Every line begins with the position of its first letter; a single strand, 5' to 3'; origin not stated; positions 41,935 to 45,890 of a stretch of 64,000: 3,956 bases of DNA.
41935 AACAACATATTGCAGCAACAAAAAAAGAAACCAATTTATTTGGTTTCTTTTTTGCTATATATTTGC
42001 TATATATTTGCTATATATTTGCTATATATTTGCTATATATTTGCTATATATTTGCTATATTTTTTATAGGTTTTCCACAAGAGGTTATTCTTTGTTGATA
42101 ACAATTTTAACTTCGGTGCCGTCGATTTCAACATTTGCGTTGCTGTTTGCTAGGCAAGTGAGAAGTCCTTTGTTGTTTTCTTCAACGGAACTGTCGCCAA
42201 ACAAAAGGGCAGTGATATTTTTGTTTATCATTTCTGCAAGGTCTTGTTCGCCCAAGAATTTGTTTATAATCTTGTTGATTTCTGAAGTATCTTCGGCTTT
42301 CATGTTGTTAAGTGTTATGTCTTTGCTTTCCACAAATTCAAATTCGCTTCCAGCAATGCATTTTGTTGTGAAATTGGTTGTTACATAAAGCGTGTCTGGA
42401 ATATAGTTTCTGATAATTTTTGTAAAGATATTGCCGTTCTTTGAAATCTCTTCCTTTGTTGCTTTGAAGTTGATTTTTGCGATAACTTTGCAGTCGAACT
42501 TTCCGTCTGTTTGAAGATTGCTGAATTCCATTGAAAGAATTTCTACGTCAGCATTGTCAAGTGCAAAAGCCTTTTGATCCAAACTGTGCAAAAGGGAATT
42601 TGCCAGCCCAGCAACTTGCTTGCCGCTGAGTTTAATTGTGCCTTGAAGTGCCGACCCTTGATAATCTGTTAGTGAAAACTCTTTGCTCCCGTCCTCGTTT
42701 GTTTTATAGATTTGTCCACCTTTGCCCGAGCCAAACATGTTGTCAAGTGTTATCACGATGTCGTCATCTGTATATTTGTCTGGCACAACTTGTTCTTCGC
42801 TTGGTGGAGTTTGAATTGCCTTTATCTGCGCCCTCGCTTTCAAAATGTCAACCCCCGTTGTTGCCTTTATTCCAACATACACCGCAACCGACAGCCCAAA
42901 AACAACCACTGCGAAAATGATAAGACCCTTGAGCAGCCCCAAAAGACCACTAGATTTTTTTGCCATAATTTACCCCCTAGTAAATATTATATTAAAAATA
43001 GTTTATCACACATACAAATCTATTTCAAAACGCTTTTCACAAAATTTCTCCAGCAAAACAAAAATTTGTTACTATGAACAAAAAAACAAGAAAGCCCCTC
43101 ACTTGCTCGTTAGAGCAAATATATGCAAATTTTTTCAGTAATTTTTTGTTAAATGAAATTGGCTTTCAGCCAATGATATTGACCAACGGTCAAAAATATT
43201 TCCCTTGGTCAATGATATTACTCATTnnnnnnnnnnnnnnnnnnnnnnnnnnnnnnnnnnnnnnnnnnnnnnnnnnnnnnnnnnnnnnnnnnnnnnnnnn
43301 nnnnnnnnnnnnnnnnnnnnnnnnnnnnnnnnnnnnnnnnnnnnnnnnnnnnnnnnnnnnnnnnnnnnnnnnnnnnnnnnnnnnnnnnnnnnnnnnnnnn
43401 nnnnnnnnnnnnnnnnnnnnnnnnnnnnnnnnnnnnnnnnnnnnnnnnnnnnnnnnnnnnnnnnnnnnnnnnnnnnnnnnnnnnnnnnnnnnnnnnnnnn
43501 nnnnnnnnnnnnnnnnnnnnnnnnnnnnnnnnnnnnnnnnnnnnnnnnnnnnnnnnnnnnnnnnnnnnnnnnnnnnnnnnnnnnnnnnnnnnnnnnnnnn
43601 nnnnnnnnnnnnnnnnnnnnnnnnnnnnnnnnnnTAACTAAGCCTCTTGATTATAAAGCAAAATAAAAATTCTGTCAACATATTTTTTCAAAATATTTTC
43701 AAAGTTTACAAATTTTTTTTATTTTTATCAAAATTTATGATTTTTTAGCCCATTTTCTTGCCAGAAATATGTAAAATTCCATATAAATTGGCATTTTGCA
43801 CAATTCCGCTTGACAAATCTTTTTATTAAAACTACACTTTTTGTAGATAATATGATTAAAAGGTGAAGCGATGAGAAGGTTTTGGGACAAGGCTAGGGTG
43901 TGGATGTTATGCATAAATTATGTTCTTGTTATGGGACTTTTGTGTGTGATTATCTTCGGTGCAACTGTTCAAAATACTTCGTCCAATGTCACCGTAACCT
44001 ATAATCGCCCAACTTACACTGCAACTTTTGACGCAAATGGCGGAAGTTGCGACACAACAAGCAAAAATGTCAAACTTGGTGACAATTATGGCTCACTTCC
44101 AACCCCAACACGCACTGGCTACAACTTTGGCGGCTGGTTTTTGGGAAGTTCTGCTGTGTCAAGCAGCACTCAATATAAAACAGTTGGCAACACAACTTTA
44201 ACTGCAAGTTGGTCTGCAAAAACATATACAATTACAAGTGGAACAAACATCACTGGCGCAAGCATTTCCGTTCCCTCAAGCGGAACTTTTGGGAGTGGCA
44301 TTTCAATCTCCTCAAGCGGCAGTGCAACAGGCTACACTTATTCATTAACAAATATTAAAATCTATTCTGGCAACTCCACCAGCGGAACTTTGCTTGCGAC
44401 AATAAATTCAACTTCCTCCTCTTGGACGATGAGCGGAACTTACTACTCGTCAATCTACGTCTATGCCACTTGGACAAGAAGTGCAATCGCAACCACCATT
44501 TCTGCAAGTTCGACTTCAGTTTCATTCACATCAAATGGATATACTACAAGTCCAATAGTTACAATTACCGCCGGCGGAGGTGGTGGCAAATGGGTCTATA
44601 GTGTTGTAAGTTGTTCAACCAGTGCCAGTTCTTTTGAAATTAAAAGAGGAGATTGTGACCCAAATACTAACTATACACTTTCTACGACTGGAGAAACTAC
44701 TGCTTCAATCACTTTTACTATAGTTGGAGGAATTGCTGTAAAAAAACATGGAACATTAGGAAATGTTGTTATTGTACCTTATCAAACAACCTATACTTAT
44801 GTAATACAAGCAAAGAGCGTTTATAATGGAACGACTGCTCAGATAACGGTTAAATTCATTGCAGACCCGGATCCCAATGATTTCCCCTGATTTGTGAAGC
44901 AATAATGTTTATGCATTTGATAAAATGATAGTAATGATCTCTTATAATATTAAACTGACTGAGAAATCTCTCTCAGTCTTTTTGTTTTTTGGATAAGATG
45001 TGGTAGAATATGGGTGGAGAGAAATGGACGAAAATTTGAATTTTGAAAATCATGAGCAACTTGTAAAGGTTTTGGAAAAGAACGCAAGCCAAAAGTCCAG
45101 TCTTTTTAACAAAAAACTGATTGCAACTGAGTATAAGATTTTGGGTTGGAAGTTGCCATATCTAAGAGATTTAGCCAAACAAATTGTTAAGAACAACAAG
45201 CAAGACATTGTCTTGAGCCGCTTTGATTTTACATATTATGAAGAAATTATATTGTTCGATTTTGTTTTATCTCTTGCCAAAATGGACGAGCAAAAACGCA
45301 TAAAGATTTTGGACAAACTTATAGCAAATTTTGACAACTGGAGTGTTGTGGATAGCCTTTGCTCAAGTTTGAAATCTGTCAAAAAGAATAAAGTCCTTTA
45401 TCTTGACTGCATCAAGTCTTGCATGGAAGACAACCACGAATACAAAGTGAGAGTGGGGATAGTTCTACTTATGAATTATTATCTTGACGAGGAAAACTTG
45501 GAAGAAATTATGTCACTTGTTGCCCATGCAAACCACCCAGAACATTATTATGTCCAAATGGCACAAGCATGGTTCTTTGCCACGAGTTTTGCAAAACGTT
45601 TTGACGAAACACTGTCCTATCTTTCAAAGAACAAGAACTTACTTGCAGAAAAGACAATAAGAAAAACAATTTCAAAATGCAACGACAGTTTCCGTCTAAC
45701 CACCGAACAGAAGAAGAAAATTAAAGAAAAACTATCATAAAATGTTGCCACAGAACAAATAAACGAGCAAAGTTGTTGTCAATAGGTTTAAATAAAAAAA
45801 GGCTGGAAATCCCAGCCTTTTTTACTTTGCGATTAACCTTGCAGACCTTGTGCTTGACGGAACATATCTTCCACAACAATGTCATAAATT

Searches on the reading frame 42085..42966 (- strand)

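Call 10: search_protein_families(library=pfam, proteins=[window:42085-42966:-], max_evalue=0.001)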
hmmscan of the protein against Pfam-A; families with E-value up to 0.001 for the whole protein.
window:42085-42966:- (293 aa): 0 families

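Call 41: search_protein_families(library=ncbifam, proteins=[window:42085-42966:-], max_evalue=1)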
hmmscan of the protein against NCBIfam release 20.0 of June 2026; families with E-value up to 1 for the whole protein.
window:42085-42966:- (293 aa): 0 families

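Call 47: search_protein_families(library=phrogs, proteins=[window:42085-42966:-], max_evalue=1)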
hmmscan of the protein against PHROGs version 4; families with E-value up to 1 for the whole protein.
window:42085-42966:- (293 aa): 1 family
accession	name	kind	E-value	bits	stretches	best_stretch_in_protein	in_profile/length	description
phrog_29044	-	unknown function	0.035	14.7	1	179-237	121-178/206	-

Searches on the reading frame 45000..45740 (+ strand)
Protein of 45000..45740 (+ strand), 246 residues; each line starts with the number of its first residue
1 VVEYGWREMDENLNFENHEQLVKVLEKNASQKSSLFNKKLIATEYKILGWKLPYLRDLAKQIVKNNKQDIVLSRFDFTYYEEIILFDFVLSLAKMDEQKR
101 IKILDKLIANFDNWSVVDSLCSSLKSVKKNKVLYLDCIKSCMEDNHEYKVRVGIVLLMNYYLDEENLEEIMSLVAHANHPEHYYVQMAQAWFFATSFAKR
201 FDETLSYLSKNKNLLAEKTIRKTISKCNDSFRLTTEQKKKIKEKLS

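Call 10: search_protein_families(library=pfam, proteins=[window:45000-45740:+], max_evalue=0.001)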
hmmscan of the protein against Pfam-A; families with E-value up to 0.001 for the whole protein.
window:45000-45740:+ (246 aa): 1 family
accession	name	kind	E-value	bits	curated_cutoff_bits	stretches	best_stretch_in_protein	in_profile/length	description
PF08713.17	DNA_alkylation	-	7.5e-18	65.4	21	1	23-225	3-211/213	DNA alkylation repair enzyme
